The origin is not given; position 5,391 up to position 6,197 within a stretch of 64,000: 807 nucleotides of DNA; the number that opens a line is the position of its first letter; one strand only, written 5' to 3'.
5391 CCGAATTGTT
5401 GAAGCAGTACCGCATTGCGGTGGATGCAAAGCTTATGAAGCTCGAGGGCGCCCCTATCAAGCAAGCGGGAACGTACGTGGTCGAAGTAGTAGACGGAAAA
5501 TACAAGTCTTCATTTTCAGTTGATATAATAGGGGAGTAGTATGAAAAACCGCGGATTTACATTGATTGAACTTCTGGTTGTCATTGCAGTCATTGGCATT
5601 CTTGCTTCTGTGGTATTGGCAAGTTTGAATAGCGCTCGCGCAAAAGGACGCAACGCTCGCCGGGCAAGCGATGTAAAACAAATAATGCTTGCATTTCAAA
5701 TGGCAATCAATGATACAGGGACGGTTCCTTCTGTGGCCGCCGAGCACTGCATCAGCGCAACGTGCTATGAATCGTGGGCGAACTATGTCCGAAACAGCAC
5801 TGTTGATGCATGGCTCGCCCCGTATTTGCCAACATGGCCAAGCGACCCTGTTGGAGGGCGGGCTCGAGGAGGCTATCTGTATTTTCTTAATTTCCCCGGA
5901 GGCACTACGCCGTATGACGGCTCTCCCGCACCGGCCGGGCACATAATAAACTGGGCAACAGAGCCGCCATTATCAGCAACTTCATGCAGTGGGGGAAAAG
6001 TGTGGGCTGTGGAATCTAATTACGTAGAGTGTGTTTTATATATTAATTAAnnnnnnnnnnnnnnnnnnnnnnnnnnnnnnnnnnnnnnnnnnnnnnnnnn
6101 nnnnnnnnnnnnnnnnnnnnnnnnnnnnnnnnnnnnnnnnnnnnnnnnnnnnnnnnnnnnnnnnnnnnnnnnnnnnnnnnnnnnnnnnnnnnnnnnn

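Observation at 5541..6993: Tandem triplet of prepilin-type (type IV pilin-like) genes with Cys-containing variable heads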

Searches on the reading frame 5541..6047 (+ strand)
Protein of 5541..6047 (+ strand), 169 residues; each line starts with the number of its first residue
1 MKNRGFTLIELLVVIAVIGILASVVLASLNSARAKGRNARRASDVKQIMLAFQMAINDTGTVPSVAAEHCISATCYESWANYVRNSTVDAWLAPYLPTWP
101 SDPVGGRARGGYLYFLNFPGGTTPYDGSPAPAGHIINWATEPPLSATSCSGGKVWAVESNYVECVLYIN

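Call 5: search_protein_families(library=pfam, proteins=[window:5541-6047:+], max_evalue=0.01)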
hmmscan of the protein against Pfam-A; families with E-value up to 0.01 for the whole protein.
window:5541-6047:+ (169 aa): 1 family
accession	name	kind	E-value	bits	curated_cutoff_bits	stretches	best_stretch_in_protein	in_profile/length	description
PF07963.17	N_methyl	-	3.7e-09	36.2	21.2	1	2-26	3-27/27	Prokaryotic N-terminal methylation motif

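Call 6: search_protein_families(library=ncbifam, proteins=[window:5541-6047:+], max_evalue=0.1)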
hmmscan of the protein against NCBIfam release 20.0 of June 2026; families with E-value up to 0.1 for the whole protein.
window:5541-6047:+ (169 aa): 16 families
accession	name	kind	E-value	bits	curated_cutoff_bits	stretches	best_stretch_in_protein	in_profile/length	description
TIGR01710.1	typeII_sec_gspG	equivalog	2.4e-12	47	88.85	1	4-104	1-95/134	type II secretion system major pseudopilin GspG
TIGR01708.2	typeII_sec_gspH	equivalog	6.6e-10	39.2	80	1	4-44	2-42/169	type II secretion system minor pseudopilin GspH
TIGR02532.1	IV_pilin_GFxxxE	domain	1.8e-09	37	16.3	1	4-26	2-24/24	prepilin-type N-terminal cleavage/methylation domain-containing protein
NF041013.1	T4P_ComGE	equivalog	6.8e-08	32.5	49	1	2-50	2-50/83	competence type IV pilus minor pilin ComGE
NF041775.1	typeIV_PilA_Myxo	equivalog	7.5e-08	32.6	400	1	2-52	9-59/214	type IV pilin protein PilA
NF007862.0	PRK10574.1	equivalog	9.3e-07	29.1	138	1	1-57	2-54/145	prepilin peptidase-dependent pilin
TIGR02596.1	TIGR02596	subfamily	5.6e-06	26.6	70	1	6-59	1-55/196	Verru_Chthon cassette protein D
NF007800.0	PRK10506.1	equivalog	1.6e-05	24.8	158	1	2-58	7-63/163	prepilin peptidase-dependent protein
NF040999.1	pilin_ComGC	equivalog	1.9e-05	24.8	75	1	4-77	2-78/84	competence type IV pilus major pilin ComGC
TIGR01707.1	gspI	equivalog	0.00055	20.4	44.35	1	5-45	1-38/101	type II secretion system minor pseudopilin GspI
NF041002.1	pilin_ComGF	equivalog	0.0013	18.9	80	1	3-57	1-57/139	competence type IV pilus minor pilin ComGF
NF047828.1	T3SSXpsI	equivalog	0.0016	18.5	150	1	4-62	2-57/132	type II secretion system protein XpsI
NF040982.1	ComGD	equivalog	0.0058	17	70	1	3-37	1-35/139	competence type IV pilus minor pilin ComGD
TIGR01711.1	gspJ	equivalog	0.0089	15.8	64.85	1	4-50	1-48/192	type II secretion system minor pseudopilin GspJ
TIGR02599.1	TIGR02599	subfamily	0.013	14.8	256.5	1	5-35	1-31/361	Verru_Chthon cassette protein C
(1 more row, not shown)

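Call 12: find_homologous_proteins(query=window:5541-6047:+, max_evalue=0.00001)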
Query window:5541-6047:+ (169 aa): 6820 proteins with E <= 0.00001 among 8000 candidates; the best 120 are listed.
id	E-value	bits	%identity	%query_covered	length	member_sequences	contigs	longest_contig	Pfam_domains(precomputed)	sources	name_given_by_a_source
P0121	3.5e-108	377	98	100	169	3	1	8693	PF07963.18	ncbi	-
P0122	1.3e-56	209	59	98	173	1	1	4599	PF07963.18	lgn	-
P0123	1.5e-56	209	57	98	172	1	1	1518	PF07963.18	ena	-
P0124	9.6e-56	206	58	99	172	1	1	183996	PF07963.18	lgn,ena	-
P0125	2.6e-55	205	56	99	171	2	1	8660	PF07963.18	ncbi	-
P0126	1.2e-54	203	58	99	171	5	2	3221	PF07963.18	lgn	-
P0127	2.1e-54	202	60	100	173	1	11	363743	PF07963.18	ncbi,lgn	ncbi:MAG TPA: type II secretion system protein [Candidatus Paceibacterota bacterium]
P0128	2.1e-54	202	58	99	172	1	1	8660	PF07963.18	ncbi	-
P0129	2.8e-54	201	56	99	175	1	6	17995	PF07963.18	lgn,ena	-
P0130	1.6e-53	199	58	99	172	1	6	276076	PF07963.18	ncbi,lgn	ncbi:MAG TPA: type II secretion system protein [Candidatus Paceibacterota bacterium]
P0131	5.8e-53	197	57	100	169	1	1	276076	PF07963.18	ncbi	ncbi:MAG TPA: type II secretion system protein [Candidatus Paceibacterota bacterium]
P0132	1.2e-52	196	57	97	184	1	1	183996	PF07963.18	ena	-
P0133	1.7e-52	196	57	99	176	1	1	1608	PF07963.18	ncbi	-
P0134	2.9e-52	195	53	99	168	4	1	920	PF07963.18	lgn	-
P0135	5.2e-52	194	56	99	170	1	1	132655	PF07963.18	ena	-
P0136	5.8e-52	194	58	99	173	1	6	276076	PF07963.18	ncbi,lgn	ncbi:MAG TPA: type II secretion system protein [Candidatus Paceibacterota bacterium]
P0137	6.5e-52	194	52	99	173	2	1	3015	PF07963.18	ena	-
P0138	7.0e-52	194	56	98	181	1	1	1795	PF07963.18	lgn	-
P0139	1.0e-51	193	56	98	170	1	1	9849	PF07963.18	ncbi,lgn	-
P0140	2.4e-51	192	56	99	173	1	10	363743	PF07963.18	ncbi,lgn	ncbi:MAG TPA: type II secretion system protein [Candidatus Paceibacterota bacterium]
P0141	3.0e-51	192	58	99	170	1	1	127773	PF07963.18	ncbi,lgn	ncbi:MAG: type II secretion system protein [Minisyncoccia bacterium]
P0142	3.7e-51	191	58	96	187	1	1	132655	PF07963.18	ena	-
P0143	4.7e-51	191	57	99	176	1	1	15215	PF07963.18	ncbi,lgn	-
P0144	5.5e-51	191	56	100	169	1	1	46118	PF07963.18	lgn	-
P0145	8.3e-51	190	57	99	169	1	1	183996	PF07963.18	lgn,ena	-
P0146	1.4e-50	189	54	100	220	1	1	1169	PF07963.18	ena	-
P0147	2.2e-50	189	57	99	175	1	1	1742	PF07963.18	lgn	-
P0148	2.9e-50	188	53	100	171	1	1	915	PF07963.18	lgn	-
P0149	3.0e-50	188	56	99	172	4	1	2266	PF07963.18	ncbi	-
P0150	1.2e-49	186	53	100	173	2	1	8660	PF07963.18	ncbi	-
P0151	1.4e-49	186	55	100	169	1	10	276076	PF07963.18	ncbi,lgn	ncbi:MAG TPA: type II secretion system protein [Candidatus Paceibacterota bacterium]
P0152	3.3e-49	185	56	98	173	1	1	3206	PF07963.18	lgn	-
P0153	9.3e-49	183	55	100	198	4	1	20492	PF07963.18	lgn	-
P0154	1.0e-48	183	54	100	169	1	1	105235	PF07963.18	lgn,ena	-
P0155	1.0e-48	183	54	99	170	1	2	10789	PF07963.18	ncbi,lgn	-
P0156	5.1e-48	181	53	99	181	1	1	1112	PF07963.18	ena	-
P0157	5.9e-48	181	57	98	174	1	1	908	PF07963.18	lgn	-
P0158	8.0e-48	180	53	99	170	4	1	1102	PF07963.18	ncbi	-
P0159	2.1e-47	179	55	99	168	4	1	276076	PF07963.18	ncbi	ncbi:MAG TPA: type II secretion system protein [Candidatus Paceibacterota bacterium]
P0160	2.6e-47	179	53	99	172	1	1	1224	PF07963.18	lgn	-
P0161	2.7e-47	179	55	98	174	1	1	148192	PF07963.18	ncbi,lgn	ncbi:MAG: type II secretion system protein [Minisyncoccia bacterium]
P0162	4.3e-47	178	54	100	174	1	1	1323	PF07963.18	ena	-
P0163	5.3e-47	178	53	96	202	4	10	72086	PF07963.18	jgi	-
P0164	7.6e-47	177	55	100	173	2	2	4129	PF07963.18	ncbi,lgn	-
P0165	8.0e-47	177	54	100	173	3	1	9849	PF07963.18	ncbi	-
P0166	1.1e-46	177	51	99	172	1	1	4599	PF07963.18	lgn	-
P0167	1.3e-46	176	51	99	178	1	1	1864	PF07963.18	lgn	-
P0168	9.3e-46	174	49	99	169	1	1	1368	PF07963.18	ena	-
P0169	1.4e-45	173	52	98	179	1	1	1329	PF07963.18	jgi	jgi:prepilin-type N-terminal cleavage/methylation domain-containing protein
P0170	1.5e-44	170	53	100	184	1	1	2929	PF07963.18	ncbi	-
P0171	2.5e-44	169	53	99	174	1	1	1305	PF07963.18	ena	-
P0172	1.2e-43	167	52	96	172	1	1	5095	PF07963.18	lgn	-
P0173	1.5e-43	166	52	99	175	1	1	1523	PF07963.18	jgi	jgi:prepilin-type N-terminal cleavage/methylation domain-containing protein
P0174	6.1e-43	164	52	98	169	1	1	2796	PF07963.18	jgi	jgi:prepilin-type N-terminal cleavage/methylation domain-containing protein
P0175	2.9e-42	162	50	96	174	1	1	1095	PF07963.18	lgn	-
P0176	5.8e-42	161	49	97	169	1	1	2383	PF07963.18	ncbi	-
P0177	8.8e-42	161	50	100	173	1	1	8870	PF07963.18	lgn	-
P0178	3.3e-41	159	53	100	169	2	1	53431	PF07963.18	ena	-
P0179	3.4e-41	159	51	100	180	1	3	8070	PF07963.18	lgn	-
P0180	7.0e-41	158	46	100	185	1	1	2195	PF07963.18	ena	-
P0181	1.4e-39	154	49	99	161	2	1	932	PF07963.18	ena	-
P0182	3.4e-39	152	51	98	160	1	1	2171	PF07963.18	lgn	-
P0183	3.2e-38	149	61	73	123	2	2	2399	PF07963.18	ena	-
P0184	1.1e-37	147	44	99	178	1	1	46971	PF07963.18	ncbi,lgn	-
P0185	5.0e-37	145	45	100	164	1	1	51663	PF07963.18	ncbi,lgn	ncbi:MAG: prepilin-type N-terminal cleavage/methylation domain-containing protein [Candidatus Doudna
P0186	9.6e-37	144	47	99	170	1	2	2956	PF07963.18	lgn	-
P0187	3.3e-36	143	50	95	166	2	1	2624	PF07963.18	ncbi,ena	ncbi:MAG: type II secretion system protein [Patescibacteria group bacterium]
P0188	4.4e-36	142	49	98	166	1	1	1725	PF07963.18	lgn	-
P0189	1.4e-35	141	49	99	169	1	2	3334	PF07963.18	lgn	-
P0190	2.1e-35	140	49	99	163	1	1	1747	PF07963.18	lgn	-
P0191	2.8e-35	140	49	98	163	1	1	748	PF07963.18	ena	-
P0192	1.2e-34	137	46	99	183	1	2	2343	PF07963.18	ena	-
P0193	1.2e-34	137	47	98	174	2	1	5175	PF07963.18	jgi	jgi:prepilin-type N-terminal cleavage/methylation domain-containing protein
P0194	2.6e-34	136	46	98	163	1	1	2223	PF07963.18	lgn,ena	-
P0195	2.9e-34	136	48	98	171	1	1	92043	PF07963.18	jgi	jgi:prepilin-type N-terminal cleavage/methylation domain-containing protein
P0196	6.7e-34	135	46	100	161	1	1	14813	PF07963.18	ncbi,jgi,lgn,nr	ncbi:MAG TPA: prepilin-type N-terminal cleavage/methylation domain-containing protein [Patescibacter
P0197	2.2e-33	133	47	98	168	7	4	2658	PF07963.18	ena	-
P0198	2.3e-33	133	48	100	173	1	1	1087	PF07963.18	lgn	-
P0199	3.4e-33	133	46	99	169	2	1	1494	PF07963.18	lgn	-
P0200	6.7e-32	129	48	95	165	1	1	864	PF07963.18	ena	-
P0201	7.1e-32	128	48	95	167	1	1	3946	PF07963.18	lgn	-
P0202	1.4e-31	127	45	96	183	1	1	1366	PF07963.18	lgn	-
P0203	5.8e-31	125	47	99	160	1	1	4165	PF07963.18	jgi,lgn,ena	-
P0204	9.7e-30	121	46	100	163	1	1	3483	PF07963.18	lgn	-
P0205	9.9e-30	121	45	99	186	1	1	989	PF07963.18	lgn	-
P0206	4.1e-29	119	44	98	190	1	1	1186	PF07963.18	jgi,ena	-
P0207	5.0e-29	119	42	98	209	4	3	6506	PF07963.18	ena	-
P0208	3.2e-28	117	43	99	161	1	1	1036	PF07963.18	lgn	-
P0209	2.0e-26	111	42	99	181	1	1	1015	PF07963.18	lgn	-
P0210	1.2e-25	108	59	53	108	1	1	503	PF07963.18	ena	-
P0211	2.8e-25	107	46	82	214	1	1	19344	PF07963.18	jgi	jgi:prepilin-type N-terminal cleavage/methylation domain-containing protein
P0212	3.2e-25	107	48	82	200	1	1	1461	PF07963.18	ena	-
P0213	2.0e-23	101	41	100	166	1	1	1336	PF07963.18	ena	-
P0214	2.8e-23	100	44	99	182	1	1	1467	PF07963.18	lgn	-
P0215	3.8e-23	100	44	89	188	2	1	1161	PF07963.18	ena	-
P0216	4.0e-23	100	43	99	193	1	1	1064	PF07963.18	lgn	-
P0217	3.3e-22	97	45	80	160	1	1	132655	PF07963.18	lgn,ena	-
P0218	7.0e-22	96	53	67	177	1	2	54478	PF07963.18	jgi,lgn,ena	-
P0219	7.0e-22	96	44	69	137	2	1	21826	PF07963.18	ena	-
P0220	1.6e-21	95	42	89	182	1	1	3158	PF07963.18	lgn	-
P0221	2.0e-21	94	45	90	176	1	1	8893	PF07963.18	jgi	jgi:type II secretion system protein G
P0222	2.6e-21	94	43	99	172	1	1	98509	PF07963.18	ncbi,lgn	-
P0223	4.2e-21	93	41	89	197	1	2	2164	PF07963.18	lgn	-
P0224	5.1e-21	93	50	59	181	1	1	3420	PF07963.18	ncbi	-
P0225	5.8e-21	93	49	66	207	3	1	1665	PF07963.18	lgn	-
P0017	5.9e-21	93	48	70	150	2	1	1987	PF07963.18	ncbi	-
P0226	9.6e-21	92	45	69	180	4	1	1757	PF07963.18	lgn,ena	-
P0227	1.5e-20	92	50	63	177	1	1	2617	PF07963.18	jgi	jgi:prepilin-type N-terminal cleavage/methylation domain-containing protein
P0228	1.5e-20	92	50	62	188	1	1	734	PF07963.18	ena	-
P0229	1.5e-20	92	42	99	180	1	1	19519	PF07963.18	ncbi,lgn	-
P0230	1.7e-20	91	51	67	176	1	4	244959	PF07963.18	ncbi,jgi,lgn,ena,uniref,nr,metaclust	ncbi:hypothetical protein A2392_01395 [Candidatus Kaiserbacteria bacterium RIFOXYB1_FULL_46_14]|unir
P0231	2.0e-20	91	45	78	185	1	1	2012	PF07963.18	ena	-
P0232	2.2e-20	91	47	72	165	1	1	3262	PF07963.18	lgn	-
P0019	2.7e-20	91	46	78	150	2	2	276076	PF07963.18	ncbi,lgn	ncbi:MAG TPA: type II secretion system protein [Candidatus Paceibacterota bacterium]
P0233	2.7e-20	91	47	66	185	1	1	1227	PF07963.18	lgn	-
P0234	3.1e-20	91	38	99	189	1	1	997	PF07963.18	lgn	-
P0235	3.4e-20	90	51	66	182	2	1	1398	PF07963.18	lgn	-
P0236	4.3e-20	90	45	76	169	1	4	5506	PF07963.18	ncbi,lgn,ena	-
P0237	4.5e-20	90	40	95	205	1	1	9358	PF07963.18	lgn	-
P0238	5.4e-20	90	42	97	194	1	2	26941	PF07963.18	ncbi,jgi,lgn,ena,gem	-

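Call 13: find_encoding_contigs(protein=P0127, flank=10000, max_places=3)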
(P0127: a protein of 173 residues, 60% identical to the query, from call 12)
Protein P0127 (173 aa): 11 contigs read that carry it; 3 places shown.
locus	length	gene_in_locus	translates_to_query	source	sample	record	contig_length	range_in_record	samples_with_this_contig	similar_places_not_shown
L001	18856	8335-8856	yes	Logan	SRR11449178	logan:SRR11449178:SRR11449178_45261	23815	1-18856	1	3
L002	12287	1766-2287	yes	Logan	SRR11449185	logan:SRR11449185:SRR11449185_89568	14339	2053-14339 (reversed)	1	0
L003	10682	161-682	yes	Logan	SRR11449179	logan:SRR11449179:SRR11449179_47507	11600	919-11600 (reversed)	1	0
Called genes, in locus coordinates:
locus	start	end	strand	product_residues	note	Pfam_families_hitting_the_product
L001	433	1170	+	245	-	-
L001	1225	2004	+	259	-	-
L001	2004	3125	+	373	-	PF01098:FTSW_RODA_SPOVE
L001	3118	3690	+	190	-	PF01569:PAP2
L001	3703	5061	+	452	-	PF21760:SecD_1st, PF22599:SecDF_P1_head, PF02355:SecD_SecF_C, PF03176:MMPL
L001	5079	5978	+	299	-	PF07549:Sec_GG (weak), PF02355:SecD_SecF_C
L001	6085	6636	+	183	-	PF04011:LemA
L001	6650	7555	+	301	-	PF01435:Peptidase_M48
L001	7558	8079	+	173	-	PF07963:N_methyl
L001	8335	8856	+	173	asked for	PF07963:N_methyl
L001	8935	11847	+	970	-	PF13884:Peptidase_S74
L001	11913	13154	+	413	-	PF00041:fn3 (weak), PF17936:Big_6, PF00404:Dockerin_1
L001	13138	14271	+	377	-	-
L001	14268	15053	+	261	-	PF00963:Cohesin (weak)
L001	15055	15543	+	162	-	PF07963:N_methyl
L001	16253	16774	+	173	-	PF07963:N_methyl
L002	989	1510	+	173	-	PF07963:N_methyl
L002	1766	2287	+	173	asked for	PF07963:N_methyl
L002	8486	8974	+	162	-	PF07963:N_methyl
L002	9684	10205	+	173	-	PF07963:N_methyl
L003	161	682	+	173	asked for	PF07963:N_methyl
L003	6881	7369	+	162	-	PF07963:N_methyl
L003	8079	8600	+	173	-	PF07963:N_methyl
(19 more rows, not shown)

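Call 14: find_encoding_contigs(protein=P0140, flank=10000, max_places=3)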
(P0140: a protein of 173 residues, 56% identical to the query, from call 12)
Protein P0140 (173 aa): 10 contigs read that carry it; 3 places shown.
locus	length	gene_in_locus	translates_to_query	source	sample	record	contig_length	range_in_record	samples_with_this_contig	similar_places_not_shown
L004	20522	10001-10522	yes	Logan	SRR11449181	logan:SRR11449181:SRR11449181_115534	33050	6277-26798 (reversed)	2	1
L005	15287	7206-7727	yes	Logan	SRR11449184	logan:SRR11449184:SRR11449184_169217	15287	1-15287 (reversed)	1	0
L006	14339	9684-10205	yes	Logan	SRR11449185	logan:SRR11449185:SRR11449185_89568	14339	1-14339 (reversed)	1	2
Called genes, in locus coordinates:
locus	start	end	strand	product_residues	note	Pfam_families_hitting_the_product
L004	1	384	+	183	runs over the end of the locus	PF04011:LemA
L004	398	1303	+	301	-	PF01435:Peptidase_M48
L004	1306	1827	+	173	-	PF07963:N_methyl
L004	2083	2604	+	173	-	PF07963:N_methyl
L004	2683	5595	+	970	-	PF13884:Peptidase_S74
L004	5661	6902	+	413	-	PF00041:fn3 (weak), PF17936:Big_6, PF00404:Dockerin_1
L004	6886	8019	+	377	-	-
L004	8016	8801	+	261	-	PF00963:Cohesin (weak)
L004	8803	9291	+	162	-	PF07963:N_methyl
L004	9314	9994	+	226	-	PF04264:YceI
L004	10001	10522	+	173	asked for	PF07963:N_methyl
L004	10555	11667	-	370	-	PF00149:Metallophos, PF12850:Metallophos_2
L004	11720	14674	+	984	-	PF00580:UvrD-helicase, PF13245:AAA_19, PF13361:UvrD_C, PF13538:UvrD_C_2 (faint), PF12705:PDDEXK_1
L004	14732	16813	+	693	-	PF02518:HATPase_c, PF00204:DNA_gyraseB, PF01751:Toprim, PF00986:DNA_gyraseB_C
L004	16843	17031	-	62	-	-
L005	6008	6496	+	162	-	PF07963:N_methyl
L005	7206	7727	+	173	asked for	PF07963:N_methyl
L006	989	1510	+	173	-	PF07963:N_methyl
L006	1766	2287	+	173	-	PF07963:N_methyl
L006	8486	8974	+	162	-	PF07963:N_methyl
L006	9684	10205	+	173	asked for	PF07963:N_methyl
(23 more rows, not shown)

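Call 28: predict_structure(alignment_id=A2)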
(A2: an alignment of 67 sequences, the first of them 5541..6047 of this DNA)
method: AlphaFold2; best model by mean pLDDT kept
length: 169 residues; sequences in the alignment: 67
mean_pLDDT: 91.1   pTM: 0.79
mean pLDDT of the five models: 91.1, 90.6, 90.2, 89.9, 89.7
residues with pLDDT >= 90: 130; 70-90: 35; 50-70: 3; < 50: 1
segments of 3 or more residues with pLDDT < 50: none
pLDDT, mean of each block of 10 residues (from residue 1): 74 95 91 92 95 93 89 95 94 94 90 94 88 94 89 91 92
secondary structure, 60 per line:
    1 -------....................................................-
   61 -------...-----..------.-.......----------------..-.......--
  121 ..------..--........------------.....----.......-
elements in order: H8-59 E68-70 H86-92 E112-118 E133-140 E153-157 E162-168
